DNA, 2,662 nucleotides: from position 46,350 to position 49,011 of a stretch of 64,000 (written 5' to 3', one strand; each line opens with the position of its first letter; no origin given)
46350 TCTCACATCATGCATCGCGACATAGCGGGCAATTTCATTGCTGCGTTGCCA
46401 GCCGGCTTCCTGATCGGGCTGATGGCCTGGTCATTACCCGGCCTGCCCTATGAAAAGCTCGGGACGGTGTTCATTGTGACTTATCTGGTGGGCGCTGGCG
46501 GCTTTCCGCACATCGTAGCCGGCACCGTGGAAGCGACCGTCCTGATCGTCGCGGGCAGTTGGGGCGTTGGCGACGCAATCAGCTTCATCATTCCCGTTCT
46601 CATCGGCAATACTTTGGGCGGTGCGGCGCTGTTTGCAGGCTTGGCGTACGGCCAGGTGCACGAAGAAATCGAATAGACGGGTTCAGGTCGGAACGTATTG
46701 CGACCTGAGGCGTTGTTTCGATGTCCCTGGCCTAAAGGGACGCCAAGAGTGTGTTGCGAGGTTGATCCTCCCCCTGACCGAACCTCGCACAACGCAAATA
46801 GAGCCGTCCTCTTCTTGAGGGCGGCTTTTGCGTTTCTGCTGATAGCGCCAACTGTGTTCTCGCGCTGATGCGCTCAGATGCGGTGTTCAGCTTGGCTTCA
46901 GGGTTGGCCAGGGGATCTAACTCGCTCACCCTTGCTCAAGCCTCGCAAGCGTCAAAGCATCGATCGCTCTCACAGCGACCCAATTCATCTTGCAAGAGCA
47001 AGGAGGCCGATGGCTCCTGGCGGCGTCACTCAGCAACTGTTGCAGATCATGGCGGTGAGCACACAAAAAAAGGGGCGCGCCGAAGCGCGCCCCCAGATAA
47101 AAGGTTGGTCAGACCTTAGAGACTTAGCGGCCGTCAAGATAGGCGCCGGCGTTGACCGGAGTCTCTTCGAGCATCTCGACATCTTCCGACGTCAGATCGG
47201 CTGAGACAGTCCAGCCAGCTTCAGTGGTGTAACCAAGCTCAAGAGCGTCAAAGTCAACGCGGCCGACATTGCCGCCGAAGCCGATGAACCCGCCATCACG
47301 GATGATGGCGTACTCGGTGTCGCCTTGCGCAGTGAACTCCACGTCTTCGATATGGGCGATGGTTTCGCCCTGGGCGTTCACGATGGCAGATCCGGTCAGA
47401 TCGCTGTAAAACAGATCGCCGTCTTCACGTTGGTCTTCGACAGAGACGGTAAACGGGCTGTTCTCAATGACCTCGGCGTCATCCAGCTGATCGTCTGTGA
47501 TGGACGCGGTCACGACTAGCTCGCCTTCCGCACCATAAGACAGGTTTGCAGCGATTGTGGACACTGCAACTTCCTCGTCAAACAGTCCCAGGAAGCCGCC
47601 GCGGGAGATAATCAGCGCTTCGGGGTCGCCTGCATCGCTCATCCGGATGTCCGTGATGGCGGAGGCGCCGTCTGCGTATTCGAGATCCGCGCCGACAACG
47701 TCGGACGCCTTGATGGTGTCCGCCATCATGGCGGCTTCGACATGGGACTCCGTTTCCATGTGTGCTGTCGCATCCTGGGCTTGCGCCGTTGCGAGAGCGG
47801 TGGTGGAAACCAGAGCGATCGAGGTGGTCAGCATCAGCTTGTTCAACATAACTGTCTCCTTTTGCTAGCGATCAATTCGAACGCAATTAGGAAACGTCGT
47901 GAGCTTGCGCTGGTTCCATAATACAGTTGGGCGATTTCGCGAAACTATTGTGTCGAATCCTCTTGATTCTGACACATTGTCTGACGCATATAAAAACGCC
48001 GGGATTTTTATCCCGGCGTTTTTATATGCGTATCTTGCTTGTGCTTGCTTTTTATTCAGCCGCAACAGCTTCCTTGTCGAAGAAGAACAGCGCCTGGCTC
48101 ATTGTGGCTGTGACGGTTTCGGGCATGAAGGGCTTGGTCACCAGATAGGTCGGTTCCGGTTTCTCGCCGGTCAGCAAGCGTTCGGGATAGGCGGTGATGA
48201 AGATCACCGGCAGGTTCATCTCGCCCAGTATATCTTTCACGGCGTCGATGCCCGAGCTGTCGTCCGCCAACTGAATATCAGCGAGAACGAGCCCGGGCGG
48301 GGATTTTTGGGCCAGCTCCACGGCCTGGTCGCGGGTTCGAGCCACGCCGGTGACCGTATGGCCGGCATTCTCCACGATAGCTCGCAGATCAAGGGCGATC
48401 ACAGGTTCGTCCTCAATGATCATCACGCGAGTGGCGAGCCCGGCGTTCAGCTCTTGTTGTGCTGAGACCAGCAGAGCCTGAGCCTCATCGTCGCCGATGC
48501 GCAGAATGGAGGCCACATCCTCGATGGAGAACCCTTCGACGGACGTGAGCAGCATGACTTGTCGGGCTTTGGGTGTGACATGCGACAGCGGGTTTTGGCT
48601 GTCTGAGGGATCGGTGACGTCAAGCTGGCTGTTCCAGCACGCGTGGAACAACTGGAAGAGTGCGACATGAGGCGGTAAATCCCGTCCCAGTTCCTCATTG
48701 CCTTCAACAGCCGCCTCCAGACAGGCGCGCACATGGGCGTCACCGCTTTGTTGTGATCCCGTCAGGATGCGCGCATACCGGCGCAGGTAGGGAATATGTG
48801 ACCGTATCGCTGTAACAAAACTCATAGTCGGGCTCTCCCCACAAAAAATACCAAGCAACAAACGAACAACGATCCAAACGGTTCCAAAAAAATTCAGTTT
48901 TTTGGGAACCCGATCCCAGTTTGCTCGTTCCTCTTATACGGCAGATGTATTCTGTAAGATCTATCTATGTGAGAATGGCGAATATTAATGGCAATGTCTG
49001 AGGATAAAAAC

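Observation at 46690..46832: Orphan EcfG promoter driving a roughly 110 nt structured RNA with a C-rich loop (GsrN-like sRNA candidate)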

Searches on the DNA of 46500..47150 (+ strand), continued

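Call 52: search_with_rna_model(model_id=R1, sources=[L081, L082, L083, L084, L085, L086, L087, L088, L089, L090, L091, L092, L093, L094, L095, L096, L097, L098, L099, L100, L101, L102, L103, L104, L105, L106, L107, L108, L109, L110, L111, L112, L113, L114, L115, L116, L117, L118, L119, L120, L121, L122, L123, L124, L125, L126, L127, L128, L129, L130, L131, L132, L133, L134, L135, L136, L137, L138, L139, L140, L141, L142, L143, L144, L145, L146, L147, L148, L149, L150, L151, L152, L153, L154, L155, L156, L157, L158, L159, L160], max_evalue=10, show_alignments=3)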
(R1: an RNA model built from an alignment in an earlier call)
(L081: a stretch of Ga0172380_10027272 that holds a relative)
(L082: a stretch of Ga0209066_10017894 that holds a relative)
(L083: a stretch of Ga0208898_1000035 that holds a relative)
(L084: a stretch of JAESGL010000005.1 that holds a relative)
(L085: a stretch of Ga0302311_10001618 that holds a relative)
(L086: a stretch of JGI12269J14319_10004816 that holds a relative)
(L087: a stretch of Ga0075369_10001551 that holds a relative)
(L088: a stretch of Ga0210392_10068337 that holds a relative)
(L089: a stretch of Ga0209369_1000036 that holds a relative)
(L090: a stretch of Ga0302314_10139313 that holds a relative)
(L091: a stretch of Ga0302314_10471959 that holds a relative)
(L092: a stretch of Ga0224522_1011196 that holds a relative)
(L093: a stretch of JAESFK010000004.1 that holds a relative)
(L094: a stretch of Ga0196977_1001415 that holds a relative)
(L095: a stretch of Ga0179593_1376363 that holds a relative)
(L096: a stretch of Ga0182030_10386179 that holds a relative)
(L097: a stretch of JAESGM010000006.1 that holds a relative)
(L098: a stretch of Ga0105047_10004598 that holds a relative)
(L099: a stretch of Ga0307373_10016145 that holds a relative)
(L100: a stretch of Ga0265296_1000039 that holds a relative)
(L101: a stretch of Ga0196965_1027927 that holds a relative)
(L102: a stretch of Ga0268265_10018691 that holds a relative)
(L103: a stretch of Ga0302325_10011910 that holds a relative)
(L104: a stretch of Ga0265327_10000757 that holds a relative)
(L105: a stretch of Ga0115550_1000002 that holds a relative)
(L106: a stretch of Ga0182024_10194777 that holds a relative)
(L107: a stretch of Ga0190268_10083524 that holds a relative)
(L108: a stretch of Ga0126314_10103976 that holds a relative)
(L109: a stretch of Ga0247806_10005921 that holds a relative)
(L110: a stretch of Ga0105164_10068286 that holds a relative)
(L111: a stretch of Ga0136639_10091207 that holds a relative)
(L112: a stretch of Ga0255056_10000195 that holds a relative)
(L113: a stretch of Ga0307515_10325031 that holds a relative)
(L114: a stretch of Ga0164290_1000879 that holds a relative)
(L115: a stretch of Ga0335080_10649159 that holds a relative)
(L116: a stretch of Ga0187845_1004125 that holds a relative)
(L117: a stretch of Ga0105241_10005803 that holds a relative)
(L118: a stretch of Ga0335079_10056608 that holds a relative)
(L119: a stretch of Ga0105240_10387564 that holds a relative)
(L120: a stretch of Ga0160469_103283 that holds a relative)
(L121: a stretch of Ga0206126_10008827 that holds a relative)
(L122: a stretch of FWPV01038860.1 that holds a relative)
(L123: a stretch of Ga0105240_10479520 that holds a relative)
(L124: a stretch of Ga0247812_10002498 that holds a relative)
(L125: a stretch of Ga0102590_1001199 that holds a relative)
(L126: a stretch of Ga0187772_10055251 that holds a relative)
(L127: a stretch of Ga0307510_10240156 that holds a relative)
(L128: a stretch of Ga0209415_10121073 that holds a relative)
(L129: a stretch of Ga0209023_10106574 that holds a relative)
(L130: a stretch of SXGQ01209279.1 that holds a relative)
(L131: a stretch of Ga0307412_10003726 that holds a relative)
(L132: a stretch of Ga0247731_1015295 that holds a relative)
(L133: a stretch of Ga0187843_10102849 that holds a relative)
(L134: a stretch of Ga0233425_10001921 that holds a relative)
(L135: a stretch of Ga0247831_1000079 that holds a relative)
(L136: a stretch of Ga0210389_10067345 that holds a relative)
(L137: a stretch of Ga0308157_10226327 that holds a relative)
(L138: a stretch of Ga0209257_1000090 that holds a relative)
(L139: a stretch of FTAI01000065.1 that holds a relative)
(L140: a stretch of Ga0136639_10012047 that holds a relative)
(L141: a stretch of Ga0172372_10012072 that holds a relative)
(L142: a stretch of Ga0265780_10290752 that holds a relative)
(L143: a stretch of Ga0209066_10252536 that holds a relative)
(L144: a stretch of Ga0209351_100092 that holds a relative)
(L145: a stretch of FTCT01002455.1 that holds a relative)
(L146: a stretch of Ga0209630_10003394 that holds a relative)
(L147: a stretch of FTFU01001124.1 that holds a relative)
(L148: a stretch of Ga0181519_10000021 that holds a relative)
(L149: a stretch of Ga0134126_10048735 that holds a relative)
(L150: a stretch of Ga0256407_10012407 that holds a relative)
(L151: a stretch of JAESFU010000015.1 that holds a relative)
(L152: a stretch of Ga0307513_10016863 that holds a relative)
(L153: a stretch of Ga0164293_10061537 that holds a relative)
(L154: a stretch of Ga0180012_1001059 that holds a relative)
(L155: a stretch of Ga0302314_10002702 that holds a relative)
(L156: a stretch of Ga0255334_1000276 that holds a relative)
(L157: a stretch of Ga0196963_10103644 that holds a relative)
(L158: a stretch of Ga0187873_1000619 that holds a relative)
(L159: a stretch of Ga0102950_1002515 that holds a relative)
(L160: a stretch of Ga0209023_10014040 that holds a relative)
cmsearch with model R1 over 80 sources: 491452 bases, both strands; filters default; matches with E-value up to 10: 19.
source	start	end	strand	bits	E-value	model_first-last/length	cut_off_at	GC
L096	974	1060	+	17.6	0.13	1-114/114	no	0.7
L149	2355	2459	+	16.9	0.18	1-114/114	no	0.66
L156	5685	5790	+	16.3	0.26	1-114/114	no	0.64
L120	1739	1844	+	16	0.3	1-114/114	no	0.65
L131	6106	6205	-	13.9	0.91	1-114/114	no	0.72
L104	371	444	+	13.7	1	1-114/114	no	0.76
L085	12464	12573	-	13.1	1.4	1-114/114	no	0.74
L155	3132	3241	-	13.1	1.4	1-114/114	no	0.74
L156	2038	2155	-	12.4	2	1-114/114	no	0.66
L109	1660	1745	+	12.3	2.1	1-114/114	no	0.67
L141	572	661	-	11.9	2.6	1-114/114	no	0.73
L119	1104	1188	-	10.8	4.8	1-114/114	no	0.6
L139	8239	8327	+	10.7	5.1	1-114/114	no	0.69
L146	9228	9342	+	10.6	5.4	1-114/114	no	0.67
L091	245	321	+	10.6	5.4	1-114/114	no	0.61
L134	10922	10997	+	10.1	6.9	1-114/114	no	0.67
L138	3394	3457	+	10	7.3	1-114/114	no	0.69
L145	3035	3106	-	9.5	9.6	1-114/114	no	0.76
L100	242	299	-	9.5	9.8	1-114/114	no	0.59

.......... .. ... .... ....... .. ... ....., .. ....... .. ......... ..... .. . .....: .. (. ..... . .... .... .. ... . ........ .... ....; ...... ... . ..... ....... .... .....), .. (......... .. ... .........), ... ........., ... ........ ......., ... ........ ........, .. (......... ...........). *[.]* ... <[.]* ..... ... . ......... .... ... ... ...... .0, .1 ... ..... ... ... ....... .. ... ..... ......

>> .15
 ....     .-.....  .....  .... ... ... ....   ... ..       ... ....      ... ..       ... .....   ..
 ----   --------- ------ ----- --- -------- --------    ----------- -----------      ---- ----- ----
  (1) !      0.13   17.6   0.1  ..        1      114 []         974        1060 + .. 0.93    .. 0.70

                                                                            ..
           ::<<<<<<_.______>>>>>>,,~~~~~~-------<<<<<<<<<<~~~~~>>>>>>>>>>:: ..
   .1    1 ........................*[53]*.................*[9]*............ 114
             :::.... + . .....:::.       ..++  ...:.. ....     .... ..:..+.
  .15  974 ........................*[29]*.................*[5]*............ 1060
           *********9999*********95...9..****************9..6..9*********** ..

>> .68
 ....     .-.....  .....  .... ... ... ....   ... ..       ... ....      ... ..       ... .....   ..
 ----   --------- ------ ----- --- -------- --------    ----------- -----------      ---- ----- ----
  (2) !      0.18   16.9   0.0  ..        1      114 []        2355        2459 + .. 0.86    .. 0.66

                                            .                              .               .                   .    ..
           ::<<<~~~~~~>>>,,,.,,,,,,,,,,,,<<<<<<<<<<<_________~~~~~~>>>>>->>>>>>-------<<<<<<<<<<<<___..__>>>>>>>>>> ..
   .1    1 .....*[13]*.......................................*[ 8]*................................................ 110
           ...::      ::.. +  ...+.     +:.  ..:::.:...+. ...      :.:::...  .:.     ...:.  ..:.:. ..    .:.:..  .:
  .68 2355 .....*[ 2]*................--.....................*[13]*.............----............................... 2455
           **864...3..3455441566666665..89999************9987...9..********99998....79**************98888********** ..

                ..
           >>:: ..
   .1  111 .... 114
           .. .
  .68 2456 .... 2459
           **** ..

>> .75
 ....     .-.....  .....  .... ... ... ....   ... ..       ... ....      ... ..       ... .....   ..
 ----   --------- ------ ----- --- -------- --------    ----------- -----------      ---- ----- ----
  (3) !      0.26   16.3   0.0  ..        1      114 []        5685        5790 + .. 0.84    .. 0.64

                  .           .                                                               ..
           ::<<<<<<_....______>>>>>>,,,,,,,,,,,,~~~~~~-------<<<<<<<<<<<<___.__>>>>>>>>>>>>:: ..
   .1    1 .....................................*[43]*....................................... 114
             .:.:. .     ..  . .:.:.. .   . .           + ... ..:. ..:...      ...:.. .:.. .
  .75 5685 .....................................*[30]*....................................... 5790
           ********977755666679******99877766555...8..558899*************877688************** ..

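Call 62: search_with_rna_model(model_id=R1, sources=[window, L001, L002, L003, L201, L202, L203, L204, L205, L206, L207, L208], max_evalue=0.01, make_alignment=true)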
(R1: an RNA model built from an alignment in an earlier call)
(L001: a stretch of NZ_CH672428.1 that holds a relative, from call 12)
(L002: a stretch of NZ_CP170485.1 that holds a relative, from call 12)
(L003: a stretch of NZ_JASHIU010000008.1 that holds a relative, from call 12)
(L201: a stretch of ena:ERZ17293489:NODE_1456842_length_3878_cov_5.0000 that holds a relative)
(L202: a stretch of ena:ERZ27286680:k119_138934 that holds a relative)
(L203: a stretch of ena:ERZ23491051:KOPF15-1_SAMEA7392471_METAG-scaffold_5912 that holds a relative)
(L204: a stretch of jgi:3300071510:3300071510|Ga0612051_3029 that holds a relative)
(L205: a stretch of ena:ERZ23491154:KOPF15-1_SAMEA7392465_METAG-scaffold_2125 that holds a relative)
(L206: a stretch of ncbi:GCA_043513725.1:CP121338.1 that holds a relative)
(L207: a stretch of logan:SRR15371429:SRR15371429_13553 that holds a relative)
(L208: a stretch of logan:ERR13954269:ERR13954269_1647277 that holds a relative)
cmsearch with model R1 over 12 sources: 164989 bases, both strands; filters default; matches with E-value up to 0.01: 17.
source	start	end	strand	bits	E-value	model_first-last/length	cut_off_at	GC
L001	12053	12165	-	126.3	2.9e-27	1-114/114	no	0.65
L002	12041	12155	-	125.5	4.4e-27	1-114/114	no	0.61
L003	11996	12109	-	113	3.5e-24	1-114/114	no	0.61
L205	3349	3458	+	89.1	1.2e-18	1-114/114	no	0.57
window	46721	46830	+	84.5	1.4e-17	1-114/114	no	0.57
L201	3259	3368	+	77.3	6.4e-16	1-114/114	no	0.61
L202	1354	1463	+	77.3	6.4e-16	1-114/114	no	0.61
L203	3351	3461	+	69.9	3.3e-14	1-114/114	no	0.67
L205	3426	3505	-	35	4e-06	1-114/114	no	0.55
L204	3319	3404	+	34.2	6e-06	1-114/114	no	0.6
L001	12025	12085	+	29.6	6.9e-05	1-114/114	no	0.56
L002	12043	12071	+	28.3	0.00014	84-112/114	no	0.66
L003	11962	12029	+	28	0.00017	1-114/114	no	0.62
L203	3428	3525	-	26.8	0.00031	1-114/114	no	0.57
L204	3375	3401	-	25.2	0.00074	85-111/114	no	0.63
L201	3336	3453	-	22.7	0.0029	1-114/114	no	0.6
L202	1431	1548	-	22.7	0.0029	1-114/114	no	0.6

Alignment A7: 17 matches aligned to the model, 174 columns, each read 5' to 3' on its own strand. Consensus structure (alignment columns), stored with it:
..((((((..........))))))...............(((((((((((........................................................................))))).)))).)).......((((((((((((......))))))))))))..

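Call 65: search_with_rna_model(model_id=R1, sources=[window, L001, L002, L003, L201, L203, L205], max_evalue=1e-10, make_alignment=true)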
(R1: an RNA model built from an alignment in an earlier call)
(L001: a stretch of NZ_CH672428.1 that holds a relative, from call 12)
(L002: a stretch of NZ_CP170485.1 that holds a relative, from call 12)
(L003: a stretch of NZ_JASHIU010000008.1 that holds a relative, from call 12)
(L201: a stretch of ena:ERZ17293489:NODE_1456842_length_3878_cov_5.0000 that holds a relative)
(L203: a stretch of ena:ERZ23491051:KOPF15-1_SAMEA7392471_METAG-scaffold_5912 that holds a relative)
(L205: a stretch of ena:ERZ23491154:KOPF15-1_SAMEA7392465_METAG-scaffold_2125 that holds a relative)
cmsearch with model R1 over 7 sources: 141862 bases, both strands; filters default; matches with E-value up to 1e-10: 7.
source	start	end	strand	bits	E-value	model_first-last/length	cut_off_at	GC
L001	12053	12165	-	126.3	2.5e-27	1-114/114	no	0.65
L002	12041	12155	-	125.5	3.8e-27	1-114/114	no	0.61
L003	11996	12109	-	113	3e-24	1-114/114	no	0.61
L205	3349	3458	+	89.1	1e-18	1-114/114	no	0.57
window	46721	46830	+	84.5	1.2e-17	1-114/114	no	0.57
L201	3259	3368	+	77.3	5.5e-16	1-114/114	no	0.61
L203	3351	3461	+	69.9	2.9e-14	1-114/114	no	0.67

Alignment A9: 7 matches aligned to the model, 119 columns, each read 5' to 3' on its own strand. Consensus structure (alignment columns), stored with it:
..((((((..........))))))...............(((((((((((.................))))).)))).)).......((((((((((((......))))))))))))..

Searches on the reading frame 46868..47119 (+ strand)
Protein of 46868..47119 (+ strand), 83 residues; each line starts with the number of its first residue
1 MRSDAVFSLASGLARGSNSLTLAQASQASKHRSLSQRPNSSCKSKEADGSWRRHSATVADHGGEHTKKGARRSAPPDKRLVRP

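Call 9: search_protein_families(library=pfam, proteins=[window:46868-47119:+], max_evalue=0.01)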
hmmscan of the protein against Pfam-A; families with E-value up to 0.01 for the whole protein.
window:46868-47119:+ (83 aa): 0 families

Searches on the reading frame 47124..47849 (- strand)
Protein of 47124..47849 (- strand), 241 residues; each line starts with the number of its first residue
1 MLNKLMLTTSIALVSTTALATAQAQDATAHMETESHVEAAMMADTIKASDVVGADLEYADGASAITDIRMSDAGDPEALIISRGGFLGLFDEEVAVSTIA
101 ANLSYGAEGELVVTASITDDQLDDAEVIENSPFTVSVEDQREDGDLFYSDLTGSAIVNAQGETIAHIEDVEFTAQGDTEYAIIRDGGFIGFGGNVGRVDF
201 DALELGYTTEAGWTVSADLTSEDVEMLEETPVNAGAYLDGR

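Call 9: search_protein_families(library=pfam, proteins=[window:47124-47849:-], max_evalue=0.01)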
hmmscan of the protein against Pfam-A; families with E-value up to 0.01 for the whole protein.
window:47124-47849:- (241 aa): 1 family
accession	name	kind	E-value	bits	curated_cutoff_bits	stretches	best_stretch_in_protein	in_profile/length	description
PF05239.21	PRC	-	1.2e-11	44.9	21.2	1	145-194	3-52/78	PRC-barrel domain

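Call 53: find_encoding_contigs(protein=window:47124-47849:-, flank=3000, max_places=10)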
Protein window:47124-47849:- (241 aa): no gene with exactly this product is on record in the collection.

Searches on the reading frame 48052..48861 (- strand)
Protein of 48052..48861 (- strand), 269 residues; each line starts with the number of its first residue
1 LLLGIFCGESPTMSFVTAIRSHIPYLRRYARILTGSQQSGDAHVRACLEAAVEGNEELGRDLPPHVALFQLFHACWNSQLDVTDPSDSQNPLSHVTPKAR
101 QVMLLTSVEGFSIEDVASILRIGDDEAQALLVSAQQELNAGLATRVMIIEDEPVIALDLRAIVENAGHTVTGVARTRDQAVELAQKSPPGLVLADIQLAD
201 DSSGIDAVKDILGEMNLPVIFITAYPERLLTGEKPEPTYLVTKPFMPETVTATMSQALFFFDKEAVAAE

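Call 9: search_protein_families(library=pfam, proteins=[window:48052-48861:-], max_evalue=0.01)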
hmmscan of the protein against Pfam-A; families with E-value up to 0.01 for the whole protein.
window:48052-48861:- (269 aa): 4 families
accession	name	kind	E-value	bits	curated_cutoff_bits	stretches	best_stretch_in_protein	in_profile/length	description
PF22029.2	PhyR_sigma2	-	5.3e-23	81.3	27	1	19-73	1-55/55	Sigma2 domain of PhyR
PF22233.2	PhyR_sigma-like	-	3.8e-14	52.6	27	1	92-139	1-48/50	Response regulator PhyR, sigma-like domain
PF00072.30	Response_reg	-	1.9e-13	51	30.2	1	146-252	1-108/111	Response regulator receiver domain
PF08281.18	Sigma70_r4_2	-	0.0004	20.4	25.7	1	92-122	8-38/54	Sigma-70, region 4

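Call 12: find_related_loci(query=window:48052-48861:-, collection=genome_contigs, flank=10000)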
Query window:48052-48861:- (269 aa) in genome_contigs; peptide patterns used: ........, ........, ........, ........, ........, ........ (x = any residue, [..] = any of these).
600 stretches matched a pattern (row limit reached: there are more); 272 encode a relative of the query (tblastn E <= 1e-3); the best 80 are kept; 80 distinct loci.
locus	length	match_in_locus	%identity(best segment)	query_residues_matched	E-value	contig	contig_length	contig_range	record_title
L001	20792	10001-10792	88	5-269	8e-155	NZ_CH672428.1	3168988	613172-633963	Oceanicaulis sp. HTCC2633 scf_1099451005985, whole genome shotgun sequence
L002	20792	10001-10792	88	5-269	4e-154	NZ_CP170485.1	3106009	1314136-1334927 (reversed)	Oceanicaulis sp. LC35 chromosome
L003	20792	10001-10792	87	5-269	2e-153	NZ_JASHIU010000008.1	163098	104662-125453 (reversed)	Oceanicaulis sp. MMSF_3324 NODE_8_length_163098_cov_35.997240, whole genome shotgun sequence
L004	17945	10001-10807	68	6-269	2e-118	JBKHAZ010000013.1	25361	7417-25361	MAG: Oceanicaulis sp. isolate D1M01_33 NODE_2625_length_25361_cov_4.956532, whole genome shotgun sequence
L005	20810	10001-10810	69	5-269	1e-117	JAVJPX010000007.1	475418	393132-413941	MAG: Oceanicaulis sp. isolate E1-EBD-16 k141_41605, whole genome shotgun sequence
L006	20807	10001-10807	68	6-269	8e-116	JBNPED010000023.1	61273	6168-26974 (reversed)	MAG: Oceanicaulis sp. isolate fr_S3C375 S3CNODE_69_length_61273_cov_9_088918, whole genome shotgun sequence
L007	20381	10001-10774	56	7-260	4e-88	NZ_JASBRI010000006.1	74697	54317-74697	MAG: Maricaulis sp. isolate BWSM_1 k141_34570, whole genome shotgun sequence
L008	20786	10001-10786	56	9-260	5e-87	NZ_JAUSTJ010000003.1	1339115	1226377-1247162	Sphingomonas kyeonggiensis strain DS2008 Ga0466926_03, whole genome shotgun sequence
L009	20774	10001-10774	57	13-260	6e-87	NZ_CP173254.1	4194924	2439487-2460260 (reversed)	Sphingomonas sp. MMS12-HWE2-04 chromosome, complete genome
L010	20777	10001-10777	56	12-260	2e-86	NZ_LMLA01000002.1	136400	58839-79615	Sphingomonas sp. Leaf32 contig_10, whole genome shotgun sequence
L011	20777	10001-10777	55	12-260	2e-86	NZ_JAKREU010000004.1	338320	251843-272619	Sphingomonas panni strain DSM 15761 NODE_4, whole genome shotgun sequence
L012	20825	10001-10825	53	6-260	2e-86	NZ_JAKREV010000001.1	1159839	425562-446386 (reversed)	Sphingomonas hankookensis strain KCTC 22579 NODE_1, whole genome shotgun sequence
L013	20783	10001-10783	56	10-260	2e-86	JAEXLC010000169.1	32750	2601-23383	MAG: Proteobacteria bacterium isolate OH_HBlB_262 k127_705062, whole genome shotgun sequence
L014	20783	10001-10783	56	10-260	3e-86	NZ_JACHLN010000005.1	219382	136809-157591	Sphingomonas kyeonggiensis strain S00224 Ga0436334_05, whole genome shotgun sequence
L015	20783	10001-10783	56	10-260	1e-85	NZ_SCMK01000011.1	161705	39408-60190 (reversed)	Sphingomonas sp. 1F27F7B NODE_11_length_161705_cov_19.382290, whole genome shotgun sequence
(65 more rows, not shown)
